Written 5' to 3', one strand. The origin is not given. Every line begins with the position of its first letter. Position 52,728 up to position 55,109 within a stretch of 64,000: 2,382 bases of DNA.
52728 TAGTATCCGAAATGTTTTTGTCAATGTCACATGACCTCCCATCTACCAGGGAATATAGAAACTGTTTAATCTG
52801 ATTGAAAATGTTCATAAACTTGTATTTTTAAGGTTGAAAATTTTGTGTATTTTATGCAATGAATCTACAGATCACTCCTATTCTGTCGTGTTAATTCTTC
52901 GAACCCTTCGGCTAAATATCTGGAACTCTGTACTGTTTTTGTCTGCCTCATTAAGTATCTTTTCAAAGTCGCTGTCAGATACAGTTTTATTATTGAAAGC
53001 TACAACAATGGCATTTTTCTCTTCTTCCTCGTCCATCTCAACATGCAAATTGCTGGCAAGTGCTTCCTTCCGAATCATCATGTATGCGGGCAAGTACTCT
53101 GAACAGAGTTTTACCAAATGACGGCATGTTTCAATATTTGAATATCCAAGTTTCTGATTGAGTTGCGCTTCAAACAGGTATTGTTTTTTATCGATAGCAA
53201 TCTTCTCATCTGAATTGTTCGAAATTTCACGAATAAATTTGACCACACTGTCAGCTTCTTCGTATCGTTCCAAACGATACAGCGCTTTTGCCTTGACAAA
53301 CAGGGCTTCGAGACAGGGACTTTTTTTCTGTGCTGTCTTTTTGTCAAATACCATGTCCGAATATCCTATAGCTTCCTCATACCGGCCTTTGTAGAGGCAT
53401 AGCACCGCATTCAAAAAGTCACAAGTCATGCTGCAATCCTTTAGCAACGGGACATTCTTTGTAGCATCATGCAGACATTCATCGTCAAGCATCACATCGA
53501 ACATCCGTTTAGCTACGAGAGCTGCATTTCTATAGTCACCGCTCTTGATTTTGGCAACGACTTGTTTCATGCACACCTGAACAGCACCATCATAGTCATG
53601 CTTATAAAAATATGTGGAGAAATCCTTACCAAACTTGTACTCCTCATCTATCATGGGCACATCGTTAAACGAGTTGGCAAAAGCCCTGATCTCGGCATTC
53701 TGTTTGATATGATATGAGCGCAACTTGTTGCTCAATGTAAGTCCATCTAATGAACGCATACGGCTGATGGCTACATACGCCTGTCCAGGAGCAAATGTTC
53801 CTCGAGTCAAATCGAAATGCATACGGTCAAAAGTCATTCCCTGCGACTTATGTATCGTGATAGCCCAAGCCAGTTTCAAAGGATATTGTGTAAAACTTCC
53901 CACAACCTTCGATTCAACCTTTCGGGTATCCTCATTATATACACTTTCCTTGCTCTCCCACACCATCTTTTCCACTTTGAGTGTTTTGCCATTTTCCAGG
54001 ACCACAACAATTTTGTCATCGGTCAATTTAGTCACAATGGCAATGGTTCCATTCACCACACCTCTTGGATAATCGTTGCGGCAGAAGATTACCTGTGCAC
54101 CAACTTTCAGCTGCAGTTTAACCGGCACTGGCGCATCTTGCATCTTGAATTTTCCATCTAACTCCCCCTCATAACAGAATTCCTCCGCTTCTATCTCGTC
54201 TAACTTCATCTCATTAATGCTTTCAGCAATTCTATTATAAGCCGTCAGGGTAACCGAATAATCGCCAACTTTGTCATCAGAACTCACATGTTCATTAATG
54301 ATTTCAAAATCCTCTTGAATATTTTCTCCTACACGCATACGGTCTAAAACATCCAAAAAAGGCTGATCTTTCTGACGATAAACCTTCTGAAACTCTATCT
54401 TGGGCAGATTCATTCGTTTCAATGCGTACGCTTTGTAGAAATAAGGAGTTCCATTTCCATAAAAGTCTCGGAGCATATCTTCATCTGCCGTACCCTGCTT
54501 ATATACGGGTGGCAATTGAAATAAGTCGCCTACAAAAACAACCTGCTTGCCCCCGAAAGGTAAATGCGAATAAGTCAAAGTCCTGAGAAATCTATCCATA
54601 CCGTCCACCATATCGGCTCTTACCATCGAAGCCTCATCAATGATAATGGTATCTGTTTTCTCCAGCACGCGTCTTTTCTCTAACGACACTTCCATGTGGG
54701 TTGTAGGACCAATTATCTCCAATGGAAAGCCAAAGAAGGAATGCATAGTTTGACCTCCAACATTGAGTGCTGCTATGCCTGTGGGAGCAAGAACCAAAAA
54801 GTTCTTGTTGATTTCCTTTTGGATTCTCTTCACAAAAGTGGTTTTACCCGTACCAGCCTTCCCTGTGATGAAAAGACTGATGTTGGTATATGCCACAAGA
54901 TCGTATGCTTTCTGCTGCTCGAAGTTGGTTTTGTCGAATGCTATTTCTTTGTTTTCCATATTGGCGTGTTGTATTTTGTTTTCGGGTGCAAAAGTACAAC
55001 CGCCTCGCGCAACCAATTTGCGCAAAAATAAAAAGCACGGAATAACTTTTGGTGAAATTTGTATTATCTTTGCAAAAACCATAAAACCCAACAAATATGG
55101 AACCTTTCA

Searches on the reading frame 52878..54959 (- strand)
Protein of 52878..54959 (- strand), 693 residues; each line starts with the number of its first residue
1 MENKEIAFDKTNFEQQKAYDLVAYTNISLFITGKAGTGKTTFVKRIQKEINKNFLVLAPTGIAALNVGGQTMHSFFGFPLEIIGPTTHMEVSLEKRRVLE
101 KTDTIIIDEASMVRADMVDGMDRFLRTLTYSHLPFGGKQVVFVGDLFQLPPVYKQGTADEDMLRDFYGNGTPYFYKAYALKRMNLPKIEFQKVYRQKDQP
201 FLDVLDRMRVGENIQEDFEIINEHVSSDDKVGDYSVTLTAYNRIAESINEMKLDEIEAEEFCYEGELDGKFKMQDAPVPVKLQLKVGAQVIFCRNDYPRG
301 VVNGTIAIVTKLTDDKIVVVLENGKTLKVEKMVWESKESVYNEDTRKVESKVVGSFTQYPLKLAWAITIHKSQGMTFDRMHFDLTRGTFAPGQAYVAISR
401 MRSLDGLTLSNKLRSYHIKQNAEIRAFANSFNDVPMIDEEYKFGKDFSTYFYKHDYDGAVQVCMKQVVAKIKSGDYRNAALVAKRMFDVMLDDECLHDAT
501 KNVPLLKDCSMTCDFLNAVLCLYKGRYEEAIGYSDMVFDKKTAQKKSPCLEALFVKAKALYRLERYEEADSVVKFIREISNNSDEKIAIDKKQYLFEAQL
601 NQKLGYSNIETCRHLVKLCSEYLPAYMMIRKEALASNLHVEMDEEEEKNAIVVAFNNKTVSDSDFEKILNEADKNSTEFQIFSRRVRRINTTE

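Call 6: search_protein_families(library=pfam, proteins=[window:52878-54959:-], max_evalue=0.01)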
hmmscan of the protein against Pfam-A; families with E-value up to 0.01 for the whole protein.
window:52878-54959:- (693 aa): 18 families
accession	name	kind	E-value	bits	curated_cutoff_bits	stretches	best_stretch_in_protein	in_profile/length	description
PF05970.20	PIF1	-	9.3e-34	117.4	25.9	1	12-212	3-216/223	PIF1-like helicase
PF13604.12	AAA_30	-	2.6e-15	57.1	27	1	12-163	3-141/191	AAA domain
PF13245.12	AAA_19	-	1.3e-13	51.7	25.1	1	23-153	8-133/134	AAA domain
PF02689.20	Herpes_Helicase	-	1.2e-08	33.9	27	1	353-421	719-789/808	Helicase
PF21530.3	Pif1_2B_dom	-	4.8e-06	26.6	23.9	1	278-312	12-47/47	DNA helicase Pif1, 2B domain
PF13401.12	AAA_22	-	5.5e-05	23.9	27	1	28-144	7-122/130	AAA domain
PF13086.12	AAA_11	-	0.00013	22.2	27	0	97-154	209-255/257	AAA domain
PF13479.12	AAA_24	-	0.00018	21.9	27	1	26-121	2-84/195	AAA domain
PF12895.13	ANAPC3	-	0.00038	21.1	27.2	0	544-572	50-78/82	Anaphase-promoting complex, cyclosome, subunit 3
PF01443.25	Viral_helicase1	-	0.00046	20.5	21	0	30-60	2-28/228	Viral superfamily 1 RNA helicase core domain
PF18335.7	SH3_13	-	0.0007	19.8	41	1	284-316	26-58/65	ATP-dependent RecD-like DNA helicase SH3 domain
PF07693.20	KAP_NTPase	-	0.0013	18.5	20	1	25-94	19-48/293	KAP family P-loop domain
PF13191.12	AAA_16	-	0.0037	18.2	32.6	1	28-55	26-54/167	AAA ATPase domain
PF03266.21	NTPase_1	-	0.0041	17.4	23.9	1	29-53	2-26/168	NTPase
PF00004.35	AAA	-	0.0048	17.8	21.2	0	30-62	2-34/131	ATPase family associated with various cellular activities (AAA)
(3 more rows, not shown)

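Call 7: search_protein_families(library=padloc, proteins=[window:52878-54959:-], max_evalue=0.01)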
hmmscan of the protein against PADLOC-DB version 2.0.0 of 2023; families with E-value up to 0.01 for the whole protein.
window:52878-54959:- (693 aa): 11 families
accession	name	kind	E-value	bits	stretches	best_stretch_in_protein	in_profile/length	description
PDLC05065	PDC-S68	-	3.4e-23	79.4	2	12-152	607-745/1221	-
PDLC01734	typeIV_RecD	-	2.3e-21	73.8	1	7-403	339-710/763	RecD_0_IVD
PDLC05064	PDC-S68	-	2.8e-21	73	2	7-152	680-824/1273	-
PDLC05066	PDC-S68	-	5.8e-21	72.3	2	10-152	578-721/1202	-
PDLC01148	RecD_like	-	5.5e-17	59.3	1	14-403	317-674/719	RecD/Tra ATPase fused to N-terminal HHH domain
PDLC04475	PDC-M16A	-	2.3e-13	47.6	1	30-317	35-336/721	-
PDLC04476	PDC-M16A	-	1.6e-12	44.7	1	30-325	28-340/691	-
PDLC05035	PDC-S53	-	2.9e-11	40.2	2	29-151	513-617/900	-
PDLC02350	AbiO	-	1.3e-05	22.2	1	15-119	183-275/468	AbiO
PDLC04140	mad8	-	0.0012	16.4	1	13-109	14-85/314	mads_8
PDLC00268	PtuA1|PtuA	-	0.0022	15.5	1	24-54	23-53/411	AAA ATPase domain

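Call 24: search_solved_structures(query=window:52878-54959:-, max_evalue=0.00001)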
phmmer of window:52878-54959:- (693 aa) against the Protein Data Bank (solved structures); distinct sequences matched with E-value up to 0.00001: 19.
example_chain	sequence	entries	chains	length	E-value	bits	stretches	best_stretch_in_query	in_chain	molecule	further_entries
8bnv_A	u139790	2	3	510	9.2e-102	344.6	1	12-431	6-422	AAA family ATPase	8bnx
8bns_A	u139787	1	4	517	1e-92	314.7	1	12-429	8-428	AAA ATPase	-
5fhd_A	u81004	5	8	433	1.2e-85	291.3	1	14-408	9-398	Uncharacterized protein | ATP-dependent DNA helicase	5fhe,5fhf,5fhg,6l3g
5ftb_A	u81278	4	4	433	1.7e-85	290.9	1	14-408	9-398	TPR DOMAIN PROTEIN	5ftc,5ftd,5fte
5ftf_A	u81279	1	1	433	4.4e-85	289.5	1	14-408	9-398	TPR DOMAIN PROTEIN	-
7oar_A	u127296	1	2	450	2e-70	241.1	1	12-428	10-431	Pif1 helicase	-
6s3e_A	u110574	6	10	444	7.2e-70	239.2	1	13-428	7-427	PIF1 helicase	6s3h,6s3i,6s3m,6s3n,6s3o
6s3p_A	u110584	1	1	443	7.4e-70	239.2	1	13-428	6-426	PIF1 helicase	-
7bil_A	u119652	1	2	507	8.1e-70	239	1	12-428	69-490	PIF1 helicase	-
6xzt_A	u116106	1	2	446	9.9e-70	238.8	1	13-428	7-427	PIF1 helicase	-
7ada_A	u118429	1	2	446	2.7e-69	237.3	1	13-428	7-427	PIF1 helicase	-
6hph_A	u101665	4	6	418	6.4e-45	156.8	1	16-409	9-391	ATP-dependent DNA helicase PIF1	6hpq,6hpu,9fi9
9fb8_A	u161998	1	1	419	6.5e-45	156.8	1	16-409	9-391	ATP-dependent DNA helicase PIF1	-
5fhh_A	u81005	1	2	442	6.6e-45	156.7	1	15-409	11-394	ATP-dependent DNA helicase PIF1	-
6hpt_A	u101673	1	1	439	7.7e-45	156.5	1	16-409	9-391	ATP-dependent DNA helicase PIF1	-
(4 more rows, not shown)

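Call 62: search_protein_families(library=ncbifam, proteins=[window:52878-54959:-], max_evalue=0.001)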
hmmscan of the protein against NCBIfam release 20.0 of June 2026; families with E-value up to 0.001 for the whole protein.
window:52878-54959:- (693 aa): 8 families
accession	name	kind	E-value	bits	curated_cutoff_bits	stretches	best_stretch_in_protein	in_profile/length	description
TIGR01448.2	helicase_RecD2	equivalog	2.2e-21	75.7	500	2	14-152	320-450/713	SF1B family DNA helicase RecD2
TIGR02768.1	TraA_Ti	equivalog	4.6e-19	68.2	590.45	2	252-403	585-709/751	Ti-type conjugative transfer relaxase TraA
TIGR01447.1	recD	equivalog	8e-16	57.7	310.15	2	18-166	156-317/597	exodeoxyribonuclease V subunit alpha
NF010464.0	PRK13889.1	subfamily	1.4e-15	56.4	1015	1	285-403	602-695/992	conjugal transfer relaxase TraA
NF010402.0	PRK13826.1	subfamily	5.9e-10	37.7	1317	1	13-416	384-742/1102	Dtr system oriT relaxase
NF008127.0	PRK10875.1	equivalog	2.1e-06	26.6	671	0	363-382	542-561/619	exodeoxyribonuclease V subunit alpha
NF010248.0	PRK13695.1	equivalog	4.2e-05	23.3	156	0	27-53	4-31/180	NTPase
NF052415.1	T3SS_chap_SctY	equivalog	8.7e-05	23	70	0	518-572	47-99/106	type III secretion apparatus assembly chaperone SctY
